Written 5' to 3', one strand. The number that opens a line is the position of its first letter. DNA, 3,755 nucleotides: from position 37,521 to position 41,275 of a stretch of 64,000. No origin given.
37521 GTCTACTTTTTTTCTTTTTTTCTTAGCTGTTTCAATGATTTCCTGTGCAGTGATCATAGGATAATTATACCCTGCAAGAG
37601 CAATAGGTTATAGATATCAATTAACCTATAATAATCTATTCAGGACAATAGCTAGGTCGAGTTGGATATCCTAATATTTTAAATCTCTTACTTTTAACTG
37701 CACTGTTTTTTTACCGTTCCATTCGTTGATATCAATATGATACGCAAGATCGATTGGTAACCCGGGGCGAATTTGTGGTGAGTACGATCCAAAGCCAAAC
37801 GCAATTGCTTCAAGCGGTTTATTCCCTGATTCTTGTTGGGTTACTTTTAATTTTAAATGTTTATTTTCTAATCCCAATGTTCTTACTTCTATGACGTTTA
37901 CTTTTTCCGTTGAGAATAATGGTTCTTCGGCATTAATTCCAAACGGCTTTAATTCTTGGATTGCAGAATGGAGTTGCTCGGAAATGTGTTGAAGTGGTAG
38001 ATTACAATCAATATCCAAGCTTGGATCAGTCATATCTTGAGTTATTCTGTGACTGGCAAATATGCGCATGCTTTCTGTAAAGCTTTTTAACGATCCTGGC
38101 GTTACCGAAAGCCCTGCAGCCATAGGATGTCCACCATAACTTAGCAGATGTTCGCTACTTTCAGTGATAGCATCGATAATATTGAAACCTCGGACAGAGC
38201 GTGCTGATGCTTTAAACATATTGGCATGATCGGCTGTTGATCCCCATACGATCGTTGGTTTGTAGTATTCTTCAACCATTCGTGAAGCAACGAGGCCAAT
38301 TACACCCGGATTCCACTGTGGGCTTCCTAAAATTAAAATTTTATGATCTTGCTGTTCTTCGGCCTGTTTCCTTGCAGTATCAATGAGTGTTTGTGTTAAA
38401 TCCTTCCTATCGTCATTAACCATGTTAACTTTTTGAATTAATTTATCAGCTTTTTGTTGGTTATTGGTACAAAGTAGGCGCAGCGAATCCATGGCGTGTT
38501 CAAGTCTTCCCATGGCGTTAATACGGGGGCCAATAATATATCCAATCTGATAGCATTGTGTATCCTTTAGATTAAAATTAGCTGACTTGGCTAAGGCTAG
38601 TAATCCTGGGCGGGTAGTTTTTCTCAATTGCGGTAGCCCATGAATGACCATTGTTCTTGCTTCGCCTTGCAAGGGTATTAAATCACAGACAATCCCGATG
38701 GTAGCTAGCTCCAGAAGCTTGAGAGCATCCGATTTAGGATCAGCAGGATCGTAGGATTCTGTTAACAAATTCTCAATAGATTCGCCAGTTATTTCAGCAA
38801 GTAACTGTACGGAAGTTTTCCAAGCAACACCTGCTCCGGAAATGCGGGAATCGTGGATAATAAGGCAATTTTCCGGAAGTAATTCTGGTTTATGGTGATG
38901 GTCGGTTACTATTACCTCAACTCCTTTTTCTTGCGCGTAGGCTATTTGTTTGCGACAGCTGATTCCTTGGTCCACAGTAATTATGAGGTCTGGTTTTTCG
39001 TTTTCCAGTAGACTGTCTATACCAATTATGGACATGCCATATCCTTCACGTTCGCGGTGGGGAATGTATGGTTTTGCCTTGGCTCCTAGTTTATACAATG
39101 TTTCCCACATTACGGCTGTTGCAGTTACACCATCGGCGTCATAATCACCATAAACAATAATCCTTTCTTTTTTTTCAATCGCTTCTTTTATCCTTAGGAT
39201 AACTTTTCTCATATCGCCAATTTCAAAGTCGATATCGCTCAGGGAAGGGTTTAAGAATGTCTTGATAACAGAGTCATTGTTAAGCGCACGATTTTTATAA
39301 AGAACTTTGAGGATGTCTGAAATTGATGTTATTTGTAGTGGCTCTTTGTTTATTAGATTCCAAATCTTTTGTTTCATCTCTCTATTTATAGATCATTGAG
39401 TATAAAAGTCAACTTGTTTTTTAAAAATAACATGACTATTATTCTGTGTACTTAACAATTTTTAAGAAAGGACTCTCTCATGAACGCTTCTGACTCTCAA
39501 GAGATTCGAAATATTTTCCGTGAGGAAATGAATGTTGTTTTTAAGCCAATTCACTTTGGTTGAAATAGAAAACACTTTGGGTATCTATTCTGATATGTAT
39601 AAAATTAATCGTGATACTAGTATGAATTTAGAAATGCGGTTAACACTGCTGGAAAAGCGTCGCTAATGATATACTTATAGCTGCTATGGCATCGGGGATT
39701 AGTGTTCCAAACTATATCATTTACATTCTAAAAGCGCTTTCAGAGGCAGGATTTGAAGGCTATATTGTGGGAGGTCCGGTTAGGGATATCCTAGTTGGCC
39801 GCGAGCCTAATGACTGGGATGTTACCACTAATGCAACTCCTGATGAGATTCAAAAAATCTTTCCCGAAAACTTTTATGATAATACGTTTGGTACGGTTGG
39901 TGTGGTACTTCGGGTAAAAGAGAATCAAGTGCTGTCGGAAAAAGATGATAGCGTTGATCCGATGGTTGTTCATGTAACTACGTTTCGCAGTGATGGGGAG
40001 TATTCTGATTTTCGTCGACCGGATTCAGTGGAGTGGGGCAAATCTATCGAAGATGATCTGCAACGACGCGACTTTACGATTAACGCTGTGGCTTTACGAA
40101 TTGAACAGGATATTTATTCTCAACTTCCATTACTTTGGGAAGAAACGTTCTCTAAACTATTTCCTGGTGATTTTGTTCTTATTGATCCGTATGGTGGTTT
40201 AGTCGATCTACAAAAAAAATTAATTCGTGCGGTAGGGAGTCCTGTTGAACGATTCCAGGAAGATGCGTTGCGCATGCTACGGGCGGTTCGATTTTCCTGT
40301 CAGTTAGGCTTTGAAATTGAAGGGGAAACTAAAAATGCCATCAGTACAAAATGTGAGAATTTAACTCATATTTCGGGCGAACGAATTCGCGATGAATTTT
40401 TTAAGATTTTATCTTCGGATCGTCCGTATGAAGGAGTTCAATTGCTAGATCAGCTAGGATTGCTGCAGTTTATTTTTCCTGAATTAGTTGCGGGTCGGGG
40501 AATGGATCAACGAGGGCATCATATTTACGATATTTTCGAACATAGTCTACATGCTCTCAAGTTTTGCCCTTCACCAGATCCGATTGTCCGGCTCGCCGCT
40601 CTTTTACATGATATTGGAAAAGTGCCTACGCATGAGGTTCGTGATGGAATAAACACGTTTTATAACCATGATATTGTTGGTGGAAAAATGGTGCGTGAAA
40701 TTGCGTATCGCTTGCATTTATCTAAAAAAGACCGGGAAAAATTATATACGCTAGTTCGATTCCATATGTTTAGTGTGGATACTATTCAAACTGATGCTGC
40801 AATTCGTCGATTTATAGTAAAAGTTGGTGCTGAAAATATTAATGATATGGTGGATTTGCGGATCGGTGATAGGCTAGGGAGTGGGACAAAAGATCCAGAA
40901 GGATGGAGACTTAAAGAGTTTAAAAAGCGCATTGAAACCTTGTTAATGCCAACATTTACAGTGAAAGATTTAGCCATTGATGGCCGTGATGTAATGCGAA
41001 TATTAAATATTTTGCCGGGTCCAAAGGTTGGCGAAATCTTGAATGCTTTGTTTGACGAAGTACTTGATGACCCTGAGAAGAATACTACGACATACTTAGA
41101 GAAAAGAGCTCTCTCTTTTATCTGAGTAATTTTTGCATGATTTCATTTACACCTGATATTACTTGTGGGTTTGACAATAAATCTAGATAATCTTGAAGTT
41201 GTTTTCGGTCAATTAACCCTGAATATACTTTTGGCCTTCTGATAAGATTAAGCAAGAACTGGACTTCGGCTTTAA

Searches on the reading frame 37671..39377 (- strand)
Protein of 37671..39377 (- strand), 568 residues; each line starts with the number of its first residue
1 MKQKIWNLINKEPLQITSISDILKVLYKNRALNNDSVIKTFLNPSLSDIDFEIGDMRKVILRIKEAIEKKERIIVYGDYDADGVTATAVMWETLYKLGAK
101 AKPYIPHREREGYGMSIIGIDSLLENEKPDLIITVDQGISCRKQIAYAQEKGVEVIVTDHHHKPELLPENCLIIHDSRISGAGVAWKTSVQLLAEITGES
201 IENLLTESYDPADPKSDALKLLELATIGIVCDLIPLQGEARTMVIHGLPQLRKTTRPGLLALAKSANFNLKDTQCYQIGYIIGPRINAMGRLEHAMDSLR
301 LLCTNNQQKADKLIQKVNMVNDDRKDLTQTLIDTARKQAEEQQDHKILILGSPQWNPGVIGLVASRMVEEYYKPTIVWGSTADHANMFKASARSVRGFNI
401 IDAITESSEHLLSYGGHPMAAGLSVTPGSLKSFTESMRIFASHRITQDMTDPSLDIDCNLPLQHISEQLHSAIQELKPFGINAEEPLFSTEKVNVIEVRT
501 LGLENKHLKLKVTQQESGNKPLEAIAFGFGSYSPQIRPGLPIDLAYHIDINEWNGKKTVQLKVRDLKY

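Call 76: search_protein_families(library=pfam, proteins=[window:37671-39377:-], max_evalue=0.00001)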
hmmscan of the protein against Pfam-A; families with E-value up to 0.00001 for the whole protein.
window:37671-39377:- (568 aa): 3 families
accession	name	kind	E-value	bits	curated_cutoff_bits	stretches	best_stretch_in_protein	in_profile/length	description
PF17768.7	RecJ_OB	-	4.7e-30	104.3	27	1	456-565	1-107/107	RecJ OB domain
PF01368.27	DHH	-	1.2e-21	77.7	28.1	1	72-190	1-103/125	DHH family, N-terminal domain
PF02272.25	DHHA1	-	2.8e-11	44.2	25.9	1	346-437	3-96/102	DHHA1 domain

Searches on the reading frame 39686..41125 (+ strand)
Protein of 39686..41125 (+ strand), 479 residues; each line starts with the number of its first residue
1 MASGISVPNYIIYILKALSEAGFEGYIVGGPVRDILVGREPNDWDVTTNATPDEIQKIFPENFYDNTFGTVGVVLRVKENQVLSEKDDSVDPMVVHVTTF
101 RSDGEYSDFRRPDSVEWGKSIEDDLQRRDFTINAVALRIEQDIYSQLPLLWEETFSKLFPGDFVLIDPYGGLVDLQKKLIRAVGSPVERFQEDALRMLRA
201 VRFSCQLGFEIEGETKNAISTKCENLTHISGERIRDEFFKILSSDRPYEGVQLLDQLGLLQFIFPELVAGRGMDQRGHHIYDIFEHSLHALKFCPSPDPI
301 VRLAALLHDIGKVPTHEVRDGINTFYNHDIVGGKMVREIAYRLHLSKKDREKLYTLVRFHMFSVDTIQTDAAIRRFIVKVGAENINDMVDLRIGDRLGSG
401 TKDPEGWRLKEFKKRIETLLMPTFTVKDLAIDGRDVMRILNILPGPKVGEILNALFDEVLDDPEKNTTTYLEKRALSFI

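Call 76: search_protein_families(library=pfam, proteins=[window:39686-41125:+], max_evalue=0.00001)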
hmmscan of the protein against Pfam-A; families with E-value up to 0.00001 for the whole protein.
window:39686-41125:+ (479 aa): 4 families
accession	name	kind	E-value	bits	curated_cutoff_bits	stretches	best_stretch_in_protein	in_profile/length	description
PF01743.26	PolyA_pol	-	1.4e-29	103.4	23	1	26-181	2-126/126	Poly A polymerase head domain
PF12627.12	PolyA_pol_RNAbd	-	2.5e-21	75.6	22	1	208-267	1-60/64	Probable RNA and SrmB- binding site of polymerase A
PF01966.28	HD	-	9.4e-09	36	22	1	300-366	26-91/116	HD domain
PF13735.12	tRNA_NucTran2_2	-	5.5e-07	30.1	27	1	422-472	96-146/149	tRNA nucleotidyltransferase domain 2 putative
